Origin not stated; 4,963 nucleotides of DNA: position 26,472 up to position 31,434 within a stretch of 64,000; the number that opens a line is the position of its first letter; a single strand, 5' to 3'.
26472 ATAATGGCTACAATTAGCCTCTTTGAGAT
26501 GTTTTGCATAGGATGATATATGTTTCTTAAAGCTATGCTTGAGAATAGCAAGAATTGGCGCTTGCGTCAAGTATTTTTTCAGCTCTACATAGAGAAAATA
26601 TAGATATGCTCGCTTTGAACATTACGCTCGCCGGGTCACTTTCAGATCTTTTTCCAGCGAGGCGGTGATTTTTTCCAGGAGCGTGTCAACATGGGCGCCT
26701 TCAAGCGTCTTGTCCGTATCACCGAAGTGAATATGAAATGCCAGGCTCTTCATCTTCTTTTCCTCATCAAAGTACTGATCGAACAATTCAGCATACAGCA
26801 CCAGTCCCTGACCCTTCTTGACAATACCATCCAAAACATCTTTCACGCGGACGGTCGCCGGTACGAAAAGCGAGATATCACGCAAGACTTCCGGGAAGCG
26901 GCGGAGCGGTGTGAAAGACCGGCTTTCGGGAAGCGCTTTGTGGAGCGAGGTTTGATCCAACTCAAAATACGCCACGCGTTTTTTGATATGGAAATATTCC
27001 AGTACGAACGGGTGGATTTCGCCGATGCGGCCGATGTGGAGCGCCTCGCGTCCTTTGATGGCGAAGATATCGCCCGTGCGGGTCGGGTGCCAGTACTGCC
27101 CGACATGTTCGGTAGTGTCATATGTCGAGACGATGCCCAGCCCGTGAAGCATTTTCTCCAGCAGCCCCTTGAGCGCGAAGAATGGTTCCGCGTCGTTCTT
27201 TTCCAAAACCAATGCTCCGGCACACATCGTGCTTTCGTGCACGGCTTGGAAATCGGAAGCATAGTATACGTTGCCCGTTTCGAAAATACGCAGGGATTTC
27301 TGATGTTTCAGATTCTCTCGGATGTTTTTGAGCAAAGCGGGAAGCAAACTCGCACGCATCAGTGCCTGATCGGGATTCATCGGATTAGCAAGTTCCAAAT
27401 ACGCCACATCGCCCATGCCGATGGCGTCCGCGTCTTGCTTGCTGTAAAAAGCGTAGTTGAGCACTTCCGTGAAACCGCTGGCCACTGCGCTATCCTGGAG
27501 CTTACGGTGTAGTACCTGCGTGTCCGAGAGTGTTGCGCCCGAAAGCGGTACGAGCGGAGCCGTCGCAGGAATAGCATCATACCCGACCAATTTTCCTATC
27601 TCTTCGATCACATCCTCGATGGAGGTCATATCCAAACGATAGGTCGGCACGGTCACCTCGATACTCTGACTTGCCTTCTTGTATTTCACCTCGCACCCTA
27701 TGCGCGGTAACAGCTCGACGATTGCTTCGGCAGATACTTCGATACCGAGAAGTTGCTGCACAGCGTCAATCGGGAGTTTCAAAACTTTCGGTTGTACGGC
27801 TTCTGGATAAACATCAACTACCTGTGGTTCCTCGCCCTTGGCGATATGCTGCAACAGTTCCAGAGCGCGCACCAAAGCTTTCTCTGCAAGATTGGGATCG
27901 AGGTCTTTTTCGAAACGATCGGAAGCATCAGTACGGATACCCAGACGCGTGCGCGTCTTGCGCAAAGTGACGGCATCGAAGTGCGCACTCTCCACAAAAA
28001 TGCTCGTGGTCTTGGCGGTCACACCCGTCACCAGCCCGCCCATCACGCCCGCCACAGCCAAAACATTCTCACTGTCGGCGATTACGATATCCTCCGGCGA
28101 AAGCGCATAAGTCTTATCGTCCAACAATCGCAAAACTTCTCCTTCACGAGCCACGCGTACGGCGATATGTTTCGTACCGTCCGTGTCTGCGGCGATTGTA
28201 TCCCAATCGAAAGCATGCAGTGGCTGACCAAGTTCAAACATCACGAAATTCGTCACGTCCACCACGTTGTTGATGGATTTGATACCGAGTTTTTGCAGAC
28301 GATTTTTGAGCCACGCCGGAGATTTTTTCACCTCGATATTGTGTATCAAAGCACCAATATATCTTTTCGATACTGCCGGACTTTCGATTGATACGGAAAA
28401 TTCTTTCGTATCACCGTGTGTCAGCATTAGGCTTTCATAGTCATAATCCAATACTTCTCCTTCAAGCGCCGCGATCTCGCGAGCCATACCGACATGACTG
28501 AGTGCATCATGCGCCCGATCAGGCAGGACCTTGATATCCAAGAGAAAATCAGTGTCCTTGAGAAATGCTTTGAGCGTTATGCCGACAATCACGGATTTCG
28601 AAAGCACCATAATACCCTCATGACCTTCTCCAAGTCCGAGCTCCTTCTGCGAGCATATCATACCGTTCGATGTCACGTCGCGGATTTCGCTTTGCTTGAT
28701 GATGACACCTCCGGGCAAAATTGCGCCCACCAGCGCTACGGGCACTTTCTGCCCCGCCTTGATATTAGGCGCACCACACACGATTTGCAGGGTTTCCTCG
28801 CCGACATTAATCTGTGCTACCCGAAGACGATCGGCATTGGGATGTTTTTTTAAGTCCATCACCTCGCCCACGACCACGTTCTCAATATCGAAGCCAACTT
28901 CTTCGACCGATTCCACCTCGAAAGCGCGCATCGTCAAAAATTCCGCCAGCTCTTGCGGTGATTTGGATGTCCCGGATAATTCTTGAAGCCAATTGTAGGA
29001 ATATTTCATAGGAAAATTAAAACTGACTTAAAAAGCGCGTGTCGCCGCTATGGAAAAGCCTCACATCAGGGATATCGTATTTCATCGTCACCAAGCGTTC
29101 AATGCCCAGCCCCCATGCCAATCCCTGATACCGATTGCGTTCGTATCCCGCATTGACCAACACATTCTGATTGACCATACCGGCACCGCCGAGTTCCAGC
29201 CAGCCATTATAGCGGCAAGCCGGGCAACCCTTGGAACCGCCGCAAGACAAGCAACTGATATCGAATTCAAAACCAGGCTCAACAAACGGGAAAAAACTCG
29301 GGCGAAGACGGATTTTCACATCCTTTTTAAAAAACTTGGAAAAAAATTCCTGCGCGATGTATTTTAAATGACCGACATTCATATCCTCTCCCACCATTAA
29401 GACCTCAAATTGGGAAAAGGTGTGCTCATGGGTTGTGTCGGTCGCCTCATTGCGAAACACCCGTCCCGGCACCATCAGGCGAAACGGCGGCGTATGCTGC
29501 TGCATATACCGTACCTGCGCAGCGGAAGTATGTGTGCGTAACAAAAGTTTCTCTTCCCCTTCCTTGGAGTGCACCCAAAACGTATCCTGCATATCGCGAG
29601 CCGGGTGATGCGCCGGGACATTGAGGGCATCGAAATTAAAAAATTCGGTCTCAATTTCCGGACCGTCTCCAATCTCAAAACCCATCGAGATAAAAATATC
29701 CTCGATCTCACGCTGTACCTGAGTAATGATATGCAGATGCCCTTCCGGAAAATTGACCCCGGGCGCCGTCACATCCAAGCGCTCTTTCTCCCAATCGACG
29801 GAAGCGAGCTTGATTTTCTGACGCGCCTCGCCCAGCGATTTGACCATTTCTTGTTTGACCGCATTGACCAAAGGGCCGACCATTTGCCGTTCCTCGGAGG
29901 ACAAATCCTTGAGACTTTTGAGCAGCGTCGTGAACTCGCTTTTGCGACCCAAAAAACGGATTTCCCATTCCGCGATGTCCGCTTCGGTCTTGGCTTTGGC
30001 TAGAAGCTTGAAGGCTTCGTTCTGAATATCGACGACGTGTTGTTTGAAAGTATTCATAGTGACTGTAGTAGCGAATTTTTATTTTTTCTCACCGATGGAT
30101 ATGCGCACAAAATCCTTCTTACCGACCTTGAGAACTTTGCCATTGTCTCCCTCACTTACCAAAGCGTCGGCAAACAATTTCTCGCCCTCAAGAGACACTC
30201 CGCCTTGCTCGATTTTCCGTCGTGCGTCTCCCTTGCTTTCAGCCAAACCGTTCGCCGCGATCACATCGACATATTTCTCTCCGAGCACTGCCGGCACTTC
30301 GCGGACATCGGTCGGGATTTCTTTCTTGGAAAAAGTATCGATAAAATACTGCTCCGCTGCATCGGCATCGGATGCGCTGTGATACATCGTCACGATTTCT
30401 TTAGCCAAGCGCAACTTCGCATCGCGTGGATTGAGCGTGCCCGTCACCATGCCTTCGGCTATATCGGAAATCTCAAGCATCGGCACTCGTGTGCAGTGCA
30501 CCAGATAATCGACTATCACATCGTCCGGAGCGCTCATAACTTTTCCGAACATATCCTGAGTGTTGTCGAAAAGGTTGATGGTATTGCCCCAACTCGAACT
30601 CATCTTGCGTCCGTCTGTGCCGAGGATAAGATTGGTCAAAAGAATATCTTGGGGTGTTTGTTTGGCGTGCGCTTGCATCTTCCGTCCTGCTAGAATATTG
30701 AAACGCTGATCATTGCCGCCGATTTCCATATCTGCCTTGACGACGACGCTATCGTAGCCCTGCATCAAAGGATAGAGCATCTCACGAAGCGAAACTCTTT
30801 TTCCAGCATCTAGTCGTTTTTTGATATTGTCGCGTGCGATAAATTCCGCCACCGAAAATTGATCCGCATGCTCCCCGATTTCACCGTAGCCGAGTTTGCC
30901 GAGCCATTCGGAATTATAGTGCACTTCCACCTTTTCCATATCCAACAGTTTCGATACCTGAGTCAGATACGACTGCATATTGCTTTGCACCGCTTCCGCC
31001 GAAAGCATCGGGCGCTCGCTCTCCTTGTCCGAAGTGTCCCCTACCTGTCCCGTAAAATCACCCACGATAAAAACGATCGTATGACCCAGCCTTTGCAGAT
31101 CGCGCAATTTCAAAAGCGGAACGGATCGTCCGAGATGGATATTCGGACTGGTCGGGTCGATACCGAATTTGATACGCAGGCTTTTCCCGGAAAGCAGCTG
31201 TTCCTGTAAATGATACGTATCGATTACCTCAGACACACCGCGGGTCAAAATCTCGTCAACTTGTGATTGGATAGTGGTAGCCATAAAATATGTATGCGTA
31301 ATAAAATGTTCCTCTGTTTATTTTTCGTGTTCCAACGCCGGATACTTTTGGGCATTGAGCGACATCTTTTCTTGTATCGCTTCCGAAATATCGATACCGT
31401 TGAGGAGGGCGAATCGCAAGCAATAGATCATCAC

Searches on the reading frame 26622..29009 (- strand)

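Call 52: search_protein_families(library=pfam, proteins=[window:26622-29009:-], max_evalue=0.00001)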
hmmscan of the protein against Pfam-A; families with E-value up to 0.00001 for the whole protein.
window:26622-29009:- (795 aa): 5 families
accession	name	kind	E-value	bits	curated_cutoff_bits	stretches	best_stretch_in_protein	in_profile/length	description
PF03483.22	B3_4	-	1.9e-62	210.4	29.3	1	215-390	3-173/174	B3/4 domain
PF17759.6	tRNA_synthFbeta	-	1.5e-47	162.3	22.4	1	480-685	1-213/214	Phenylalanyl tRNA synthetase beta chain CLM domain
PF01588.26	tRNA_bind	-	6.9e-20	71.4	27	1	45-143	1-94/96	Putative tRNA binding domain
PF03484.21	B5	-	1.3e-19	70.6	28.6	1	411-477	2-67/67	tRNA synthetase B5 domain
PF03147.19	FDX-ACB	-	3.6e-18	66.2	31.1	1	704-794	2-94/94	Ferredoxin-fold anticodon binding domain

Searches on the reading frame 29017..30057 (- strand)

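Call 52: search_protein_families(library=pfam, proteins=[window:29017-30057:-], max_evalue=0.00001)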
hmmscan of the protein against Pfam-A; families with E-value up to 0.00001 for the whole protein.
window:29017-30057:- (346 aa): 2 families
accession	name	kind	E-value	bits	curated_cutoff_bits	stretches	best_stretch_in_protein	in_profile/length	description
PF01409.25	tRNA-synt_2d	-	9.1e-95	317.2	19.8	1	94-346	2-246/246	tRNA synthetases class II core domain (F)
PF02912.23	Phe_tRNA-synt_N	-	4.7e-15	55.8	22.3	1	24-85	2-63/69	Aminoacyl tRNA synthetase class II, N-terminal domain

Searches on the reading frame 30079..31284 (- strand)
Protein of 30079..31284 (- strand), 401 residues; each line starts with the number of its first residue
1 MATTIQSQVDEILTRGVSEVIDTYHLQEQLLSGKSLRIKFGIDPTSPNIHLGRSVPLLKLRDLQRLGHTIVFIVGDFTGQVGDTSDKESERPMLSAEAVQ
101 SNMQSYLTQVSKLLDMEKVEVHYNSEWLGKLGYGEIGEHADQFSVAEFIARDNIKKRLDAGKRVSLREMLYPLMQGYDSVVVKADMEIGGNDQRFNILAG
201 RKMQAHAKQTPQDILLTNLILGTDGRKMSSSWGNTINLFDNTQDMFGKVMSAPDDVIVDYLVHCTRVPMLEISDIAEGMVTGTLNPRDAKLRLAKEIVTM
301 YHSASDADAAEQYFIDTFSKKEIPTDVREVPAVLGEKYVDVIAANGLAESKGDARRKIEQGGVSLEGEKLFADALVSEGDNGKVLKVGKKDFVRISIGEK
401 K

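Call 52: search_protein_families(library=pfam, proteins=[window:30079-31284:-], max_evalue=0.00001)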
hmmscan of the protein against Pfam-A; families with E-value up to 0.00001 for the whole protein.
window:30079-31284:- (401 aa): 1 family
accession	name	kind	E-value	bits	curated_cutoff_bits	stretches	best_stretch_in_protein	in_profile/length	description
PF00579.31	tRNA-synt_1b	-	6.2e-66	223.1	21.1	1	34-318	4-291/292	tRNA synthetases class I (W and Y)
